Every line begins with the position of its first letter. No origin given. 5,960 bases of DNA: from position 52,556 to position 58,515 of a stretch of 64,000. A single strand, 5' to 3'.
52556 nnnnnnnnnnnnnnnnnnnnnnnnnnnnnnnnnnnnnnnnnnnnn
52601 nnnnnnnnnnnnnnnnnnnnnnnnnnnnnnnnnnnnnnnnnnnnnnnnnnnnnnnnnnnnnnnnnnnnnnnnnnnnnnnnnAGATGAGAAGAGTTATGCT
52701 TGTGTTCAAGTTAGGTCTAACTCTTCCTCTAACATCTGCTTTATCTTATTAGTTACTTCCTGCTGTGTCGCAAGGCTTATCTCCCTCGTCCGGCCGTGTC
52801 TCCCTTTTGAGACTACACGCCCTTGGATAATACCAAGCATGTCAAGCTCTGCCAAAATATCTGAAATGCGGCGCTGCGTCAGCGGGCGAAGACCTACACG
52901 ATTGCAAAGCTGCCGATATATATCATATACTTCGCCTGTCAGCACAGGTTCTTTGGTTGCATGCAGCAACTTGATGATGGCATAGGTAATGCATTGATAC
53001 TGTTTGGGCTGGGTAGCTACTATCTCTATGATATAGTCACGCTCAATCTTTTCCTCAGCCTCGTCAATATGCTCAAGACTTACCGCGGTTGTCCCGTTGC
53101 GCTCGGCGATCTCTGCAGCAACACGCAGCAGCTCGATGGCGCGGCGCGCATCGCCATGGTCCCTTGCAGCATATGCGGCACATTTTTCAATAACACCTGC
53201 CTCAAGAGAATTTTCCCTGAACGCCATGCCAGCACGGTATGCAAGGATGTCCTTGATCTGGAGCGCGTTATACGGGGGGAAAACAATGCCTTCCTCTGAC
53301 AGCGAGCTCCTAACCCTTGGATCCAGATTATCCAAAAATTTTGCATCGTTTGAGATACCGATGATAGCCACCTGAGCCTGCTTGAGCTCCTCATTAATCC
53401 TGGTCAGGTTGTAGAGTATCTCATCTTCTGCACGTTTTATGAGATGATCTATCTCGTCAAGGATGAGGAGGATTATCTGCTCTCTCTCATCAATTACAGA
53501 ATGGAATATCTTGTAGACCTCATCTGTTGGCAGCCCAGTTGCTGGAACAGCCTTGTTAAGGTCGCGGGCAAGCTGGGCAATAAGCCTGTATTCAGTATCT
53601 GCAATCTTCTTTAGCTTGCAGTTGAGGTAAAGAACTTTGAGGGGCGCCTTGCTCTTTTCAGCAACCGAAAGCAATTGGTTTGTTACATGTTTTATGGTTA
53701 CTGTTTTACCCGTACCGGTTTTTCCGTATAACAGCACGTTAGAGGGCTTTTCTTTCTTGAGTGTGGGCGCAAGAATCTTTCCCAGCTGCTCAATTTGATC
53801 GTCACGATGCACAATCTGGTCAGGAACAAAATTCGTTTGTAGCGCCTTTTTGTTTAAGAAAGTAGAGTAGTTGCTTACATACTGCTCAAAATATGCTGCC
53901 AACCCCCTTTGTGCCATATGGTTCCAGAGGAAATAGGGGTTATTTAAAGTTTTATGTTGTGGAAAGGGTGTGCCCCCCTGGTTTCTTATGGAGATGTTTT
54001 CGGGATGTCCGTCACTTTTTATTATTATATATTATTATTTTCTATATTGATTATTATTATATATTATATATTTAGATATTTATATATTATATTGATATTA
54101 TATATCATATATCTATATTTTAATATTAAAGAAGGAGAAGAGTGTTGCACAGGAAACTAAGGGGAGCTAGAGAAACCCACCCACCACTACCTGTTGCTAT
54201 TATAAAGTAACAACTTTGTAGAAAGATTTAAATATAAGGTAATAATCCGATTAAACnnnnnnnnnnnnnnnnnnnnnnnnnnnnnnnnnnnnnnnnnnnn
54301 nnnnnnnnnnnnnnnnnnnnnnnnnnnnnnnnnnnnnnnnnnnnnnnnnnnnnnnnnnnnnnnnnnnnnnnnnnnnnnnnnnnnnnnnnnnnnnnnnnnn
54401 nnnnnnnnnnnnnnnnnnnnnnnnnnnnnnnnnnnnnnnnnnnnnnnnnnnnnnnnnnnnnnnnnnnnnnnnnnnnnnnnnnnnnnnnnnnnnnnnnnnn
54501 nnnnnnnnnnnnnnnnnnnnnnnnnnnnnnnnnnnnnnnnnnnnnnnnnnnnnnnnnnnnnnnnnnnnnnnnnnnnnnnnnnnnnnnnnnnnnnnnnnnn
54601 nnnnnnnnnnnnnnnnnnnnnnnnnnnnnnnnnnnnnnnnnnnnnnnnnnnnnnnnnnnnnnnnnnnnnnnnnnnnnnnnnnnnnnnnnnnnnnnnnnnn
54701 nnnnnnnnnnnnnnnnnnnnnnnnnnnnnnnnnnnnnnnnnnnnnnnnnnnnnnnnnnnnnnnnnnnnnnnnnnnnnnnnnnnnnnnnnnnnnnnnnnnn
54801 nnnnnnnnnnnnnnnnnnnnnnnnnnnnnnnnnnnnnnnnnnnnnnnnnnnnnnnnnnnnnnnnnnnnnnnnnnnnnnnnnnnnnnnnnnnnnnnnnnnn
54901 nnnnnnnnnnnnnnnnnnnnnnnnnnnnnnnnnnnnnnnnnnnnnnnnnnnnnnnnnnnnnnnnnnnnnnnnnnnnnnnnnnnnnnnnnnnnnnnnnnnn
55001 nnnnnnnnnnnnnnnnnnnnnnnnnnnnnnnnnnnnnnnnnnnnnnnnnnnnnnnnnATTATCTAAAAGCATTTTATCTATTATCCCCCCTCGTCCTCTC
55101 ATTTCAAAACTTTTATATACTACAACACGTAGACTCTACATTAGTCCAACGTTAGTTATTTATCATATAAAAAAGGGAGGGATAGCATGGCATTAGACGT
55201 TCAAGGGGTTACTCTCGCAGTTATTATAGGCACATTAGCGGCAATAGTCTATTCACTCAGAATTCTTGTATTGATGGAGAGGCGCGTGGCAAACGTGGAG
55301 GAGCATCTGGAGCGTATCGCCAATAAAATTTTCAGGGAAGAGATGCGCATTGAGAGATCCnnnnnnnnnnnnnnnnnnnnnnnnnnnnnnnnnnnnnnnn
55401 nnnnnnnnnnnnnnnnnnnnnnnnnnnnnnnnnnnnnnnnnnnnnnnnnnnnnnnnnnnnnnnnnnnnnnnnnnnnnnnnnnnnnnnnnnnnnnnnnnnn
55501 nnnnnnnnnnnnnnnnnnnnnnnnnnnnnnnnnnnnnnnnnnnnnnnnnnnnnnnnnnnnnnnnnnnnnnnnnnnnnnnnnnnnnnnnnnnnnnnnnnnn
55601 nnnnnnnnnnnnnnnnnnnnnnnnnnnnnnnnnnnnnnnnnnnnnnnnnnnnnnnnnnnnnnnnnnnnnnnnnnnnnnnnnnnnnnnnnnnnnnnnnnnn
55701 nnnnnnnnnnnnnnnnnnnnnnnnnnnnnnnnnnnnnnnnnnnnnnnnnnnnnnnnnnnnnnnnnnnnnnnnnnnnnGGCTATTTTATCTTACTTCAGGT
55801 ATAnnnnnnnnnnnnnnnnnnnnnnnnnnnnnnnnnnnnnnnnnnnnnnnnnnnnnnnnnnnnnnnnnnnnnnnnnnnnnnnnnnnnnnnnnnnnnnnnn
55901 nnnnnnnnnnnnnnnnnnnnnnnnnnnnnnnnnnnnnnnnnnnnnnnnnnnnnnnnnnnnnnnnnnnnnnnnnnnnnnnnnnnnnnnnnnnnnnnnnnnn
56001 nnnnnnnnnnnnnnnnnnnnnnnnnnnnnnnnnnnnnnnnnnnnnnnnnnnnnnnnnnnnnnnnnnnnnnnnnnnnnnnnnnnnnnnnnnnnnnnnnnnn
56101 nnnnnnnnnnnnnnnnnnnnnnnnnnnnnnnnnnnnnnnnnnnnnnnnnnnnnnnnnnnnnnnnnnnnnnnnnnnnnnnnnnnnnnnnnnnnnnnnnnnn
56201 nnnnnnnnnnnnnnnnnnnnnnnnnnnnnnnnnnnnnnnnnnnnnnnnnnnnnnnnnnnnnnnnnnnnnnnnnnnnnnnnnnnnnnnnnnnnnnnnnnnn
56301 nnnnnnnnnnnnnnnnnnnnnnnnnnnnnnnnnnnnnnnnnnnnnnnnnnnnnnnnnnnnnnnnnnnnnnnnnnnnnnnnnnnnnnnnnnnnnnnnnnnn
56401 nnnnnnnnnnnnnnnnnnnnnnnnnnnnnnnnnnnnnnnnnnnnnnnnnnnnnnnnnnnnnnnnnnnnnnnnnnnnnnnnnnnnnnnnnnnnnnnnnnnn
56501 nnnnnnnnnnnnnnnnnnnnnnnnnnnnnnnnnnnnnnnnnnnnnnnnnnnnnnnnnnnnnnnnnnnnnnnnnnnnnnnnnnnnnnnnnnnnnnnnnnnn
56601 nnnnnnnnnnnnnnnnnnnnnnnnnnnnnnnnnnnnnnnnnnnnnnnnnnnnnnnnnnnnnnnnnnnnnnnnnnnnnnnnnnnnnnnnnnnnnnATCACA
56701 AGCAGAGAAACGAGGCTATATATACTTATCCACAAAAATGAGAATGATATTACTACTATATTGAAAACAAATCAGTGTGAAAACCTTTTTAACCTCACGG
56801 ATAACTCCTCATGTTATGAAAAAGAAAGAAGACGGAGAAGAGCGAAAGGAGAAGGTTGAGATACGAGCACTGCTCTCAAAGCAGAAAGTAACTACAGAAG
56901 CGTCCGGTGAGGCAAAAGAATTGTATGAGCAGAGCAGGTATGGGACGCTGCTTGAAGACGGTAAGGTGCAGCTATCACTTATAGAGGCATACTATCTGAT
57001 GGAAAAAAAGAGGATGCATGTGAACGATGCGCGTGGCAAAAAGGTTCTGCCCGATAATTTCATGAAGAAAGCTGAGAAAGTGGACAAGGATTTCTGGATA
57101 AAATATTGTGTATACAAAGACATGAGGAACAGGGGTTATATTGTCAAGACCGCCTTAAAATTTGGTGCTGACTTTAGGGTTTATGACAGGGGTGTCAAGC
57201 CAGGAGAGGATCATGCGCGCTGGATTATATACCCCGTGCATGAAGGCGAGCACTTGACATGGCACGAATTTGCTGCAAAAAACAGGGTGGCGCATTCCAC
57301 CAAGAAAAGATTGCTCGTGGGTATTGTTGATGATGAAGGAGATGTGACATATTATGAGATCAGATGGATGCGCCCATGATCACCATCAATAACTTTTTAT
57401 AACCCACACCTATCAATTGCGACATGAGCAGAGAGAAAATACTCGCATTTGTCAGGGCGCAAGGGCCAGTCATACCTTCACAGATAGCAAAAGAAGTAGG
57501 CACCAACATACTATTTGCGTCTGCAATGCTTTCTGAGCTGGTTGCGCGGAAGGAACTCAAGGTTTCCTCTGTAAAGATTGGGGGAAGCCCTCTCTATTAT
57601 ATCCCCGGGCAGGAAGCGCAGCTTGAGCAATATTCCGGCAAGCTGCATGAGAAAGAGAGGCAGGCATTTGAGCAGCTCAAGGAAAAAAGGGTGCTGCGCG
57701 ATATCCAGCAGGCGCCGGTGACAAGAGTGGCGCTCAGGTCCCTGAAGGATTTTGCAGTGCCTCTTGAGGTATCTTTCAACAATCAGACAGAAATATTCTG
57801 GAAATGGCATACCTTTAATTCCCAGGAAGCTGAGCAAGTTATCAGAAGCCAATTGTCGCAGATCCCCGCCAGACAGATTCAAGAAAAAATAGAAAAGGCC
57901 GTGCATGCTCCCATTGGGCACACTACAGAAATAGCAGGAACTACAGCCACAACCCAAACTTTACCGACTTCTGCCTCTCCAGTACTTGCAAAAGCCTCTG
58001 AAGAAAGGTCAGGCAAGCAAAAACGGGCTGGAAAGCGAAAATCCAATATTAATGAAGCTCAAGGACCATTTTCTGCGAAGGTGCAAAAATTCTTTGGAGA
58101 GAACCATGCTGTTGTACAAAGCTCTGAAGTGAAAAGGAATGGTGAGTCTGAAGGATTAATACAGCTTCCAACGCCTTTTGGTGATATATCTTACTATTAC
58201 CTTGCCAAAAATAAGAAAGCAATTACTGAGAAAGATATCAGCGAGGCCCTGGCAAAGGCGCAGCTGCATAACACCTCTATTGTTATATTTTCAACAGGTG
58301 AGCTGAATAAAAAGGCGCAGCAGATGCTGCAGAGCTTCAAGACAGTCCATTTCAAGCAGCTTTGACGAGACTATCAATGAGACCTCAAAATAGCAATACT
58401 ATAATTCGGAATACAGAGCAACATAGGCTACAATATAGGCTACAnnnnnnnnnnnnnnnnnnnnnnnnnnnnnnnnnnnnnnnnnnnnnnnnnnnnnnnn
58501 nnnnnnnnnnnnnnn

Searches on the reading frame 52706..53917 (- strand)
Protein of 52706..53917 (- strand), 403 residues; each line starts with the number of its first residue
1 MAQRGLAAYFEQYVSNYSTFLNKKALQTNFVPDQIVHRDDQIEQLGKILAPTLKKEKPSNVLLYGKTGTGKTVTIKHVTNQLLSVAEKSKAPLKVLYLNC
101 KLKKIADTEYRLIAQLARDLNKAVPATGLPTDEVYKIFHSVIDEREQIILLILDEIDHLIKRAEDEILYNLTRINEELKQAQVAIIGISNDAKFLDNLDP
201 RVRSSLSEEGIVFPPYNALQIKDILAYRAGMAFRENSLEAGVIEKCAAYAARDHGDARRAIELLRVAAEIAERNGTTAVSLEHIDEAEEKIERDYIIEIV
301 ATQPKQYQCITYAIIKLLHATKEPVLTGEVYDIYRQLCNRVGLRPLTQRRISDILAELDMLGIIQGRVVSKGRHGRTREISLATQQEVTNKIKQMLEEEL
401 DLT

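Call 19: find_encoding_contigs(protein=window:52706-53917:-, flank=10000, max_places=10)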
Protein window:52706-53917:- (403 aa): 6 contigs read that carry it; 4 places shown.
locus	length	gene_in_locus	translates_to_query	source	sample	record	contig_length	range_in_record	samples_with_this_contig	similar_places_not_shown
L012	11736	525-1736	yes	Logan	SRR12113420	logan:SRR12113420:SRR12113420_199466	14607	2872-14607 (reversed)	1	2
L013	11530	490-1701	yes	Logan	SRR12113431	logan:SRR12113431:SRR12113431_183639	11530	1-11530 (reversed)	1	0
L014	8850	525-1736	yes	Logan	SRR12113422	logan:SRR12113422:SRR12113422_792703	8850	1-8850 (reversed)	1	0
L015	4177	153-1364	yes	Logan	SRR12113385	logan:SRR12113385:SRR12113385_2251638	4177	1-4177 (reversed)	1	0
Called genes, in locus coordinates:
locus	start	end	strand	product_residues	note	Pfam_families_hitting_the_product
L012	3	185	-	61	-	?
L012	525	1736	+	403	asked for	PF01637:ATPase_2 (weak), PF05621:TniB, PF13191:AAA_16, PF00004:AAA, PF05729:NACHT (weak), PF13401:AAA_22, PF22703:Cdc6_lid, PF09079:WHD_Cdc6, +1 more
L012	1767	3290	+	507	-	PF01336:tRNA_anti-codon (faint), PF00149:Metallophos, PF04042:DNA_pol_E_B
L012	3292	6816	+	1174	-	PF03833:PolC_DP2_N, PF24844:PolC_DP2_central, PF24846:PolC_DP2_cat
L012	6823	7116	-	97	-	PF04242:DUF424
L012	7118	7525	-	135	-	PF01873:eIF-5_eIF-2B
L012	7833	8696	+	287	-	PF01944:SpoIIM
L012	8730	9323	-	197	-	PF16100:RMI2 (weak)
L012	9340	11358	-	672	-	PF14551:MCM_N, PF17207:MCM_OB, PF00493:MCM, PF07728:AAA_5 (weak), PF01078:Mg_chelatase, PF17855:MCM_lid, PF21120: (weak), PF22798:DUF5817_CT (weak)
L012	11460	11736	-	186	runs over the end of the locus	PF00352:TBP, PF11858:DUF3378 (faint), PF00352:TBP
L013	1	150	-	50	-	?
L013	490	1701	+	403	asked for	PF01637:ATPase_2 (weak), PF05621:TniB, PF13191:AAA_16, PF00004:AAA, PF05729:NACHT (weak), PF13401:AAA_22, PF22703:Cdc6_lid, PF09079:WHD_Cdc6, +1 more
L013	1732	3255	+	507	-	PF01336:tRNA_anti-codon (faint), PF00149:Metallophos, PF04042:DNA_pol_E_B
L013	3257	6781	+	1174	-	PF03833:PolC_DP2_N, PF24844:PolC_DP2_central, PF24846:PolC_DP2_cat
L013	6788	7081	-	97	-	PF04242:DUF424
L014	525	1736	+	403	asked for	PF01637:ATPase_2 (weak), PF05621:TniB, PF13191:AAA_16, PF00004:AAA, PF05729:NACHT (weak), PF13401:AAA_22, PF22703:Cdc6_lid, PF09079:WHD_Cdc6, +1 more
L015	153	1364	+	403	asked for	PF01637:ATPase_2 (weak), PF05621:TniB, PF13191:AAA_16, PF00004:AAA, PF05729:NACHT (weak), PF13401:AAA_22, PF22703:Cdc6_lid, PF09079:WHD_Cdc6, +1 more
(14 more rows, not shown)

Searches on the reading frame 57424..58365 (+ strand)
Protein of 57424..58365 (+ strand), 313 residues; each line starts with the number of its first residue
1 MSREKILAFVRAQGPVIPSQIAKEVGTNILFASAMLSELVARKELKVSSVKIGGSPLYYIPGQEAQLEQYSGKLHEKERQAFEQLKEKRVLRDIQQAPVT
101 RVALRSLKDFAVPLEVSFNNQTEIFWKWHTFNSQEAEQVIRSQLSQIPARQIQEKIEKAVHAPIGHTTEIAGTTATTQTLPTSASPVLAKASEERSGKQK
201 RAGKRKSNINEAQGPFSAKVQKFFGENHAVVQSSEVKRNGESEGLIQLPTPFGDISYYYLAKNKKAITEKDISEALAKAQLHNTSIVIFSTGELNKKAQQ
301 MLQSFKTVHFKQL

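Call 13: find_encoding_contigs(protein=window:57424-58365:+, flank=10000, max_places=10)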
Protein window:57424-58365:+ (313 aa): 5 contigs read that carry it; 4 places shown.
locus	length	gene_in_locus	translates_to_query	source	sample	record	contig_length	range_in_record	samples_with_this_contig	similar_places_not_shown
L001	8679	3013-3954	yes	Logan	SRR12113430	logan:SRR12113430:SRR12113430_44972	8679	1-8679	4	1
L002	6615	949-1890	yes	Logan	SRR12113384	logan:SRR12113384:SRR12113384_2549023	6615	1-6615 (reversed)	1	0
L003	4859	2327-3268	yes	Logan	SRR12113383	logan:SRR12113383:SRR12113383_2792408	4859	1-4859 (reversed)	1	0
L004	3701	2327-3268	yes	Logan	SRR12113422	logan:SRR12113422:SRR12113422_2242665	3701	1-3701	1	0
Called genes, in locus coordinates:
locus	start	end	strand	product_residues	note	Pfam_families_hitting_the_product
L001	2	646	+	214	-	?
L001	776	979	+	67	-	-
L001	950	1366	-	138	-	PF01870:Hjc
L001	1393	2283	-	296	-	PF13691:Lactamase_B_4, PF23023:Anti-Pycsar_Apyc1, PF00753:Lactamase_B, PF12706:Lactamase_B_2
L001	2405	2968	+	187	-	PF02778:tRNA_int_endo_N, PF01974:tRNA_int_endo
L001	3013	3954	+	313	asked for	-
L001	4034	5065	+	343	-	PF00752:XPG_N, PF00867:XPG_I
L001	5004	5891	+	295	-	PF25133:TYW2_N_2, PF02475:TRM5-TYW2_MTfase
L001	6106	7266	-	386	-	PF13191:AAA_16 (faint), PF00004:AAA, PF17862:AAA_lid_3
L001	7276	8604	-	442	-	PF19289:PmbA_TldD_3rd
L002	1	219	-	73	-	?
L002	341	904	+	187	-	PF02778:tRNA_int_endo_N, PF01974:tRNA_int_endo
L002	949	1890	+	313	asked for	-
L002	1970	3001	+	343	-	PF00752:XPG_N, PF00867:XPG_I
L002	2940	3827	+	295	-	PF25133:TYW2_N_2, PF02475:TRM5-TYW2_MTfase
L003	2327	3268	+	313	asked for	-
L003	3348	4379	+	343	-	PF00752:XPG_N, PF00867:XPG_I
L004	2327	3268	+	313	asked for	-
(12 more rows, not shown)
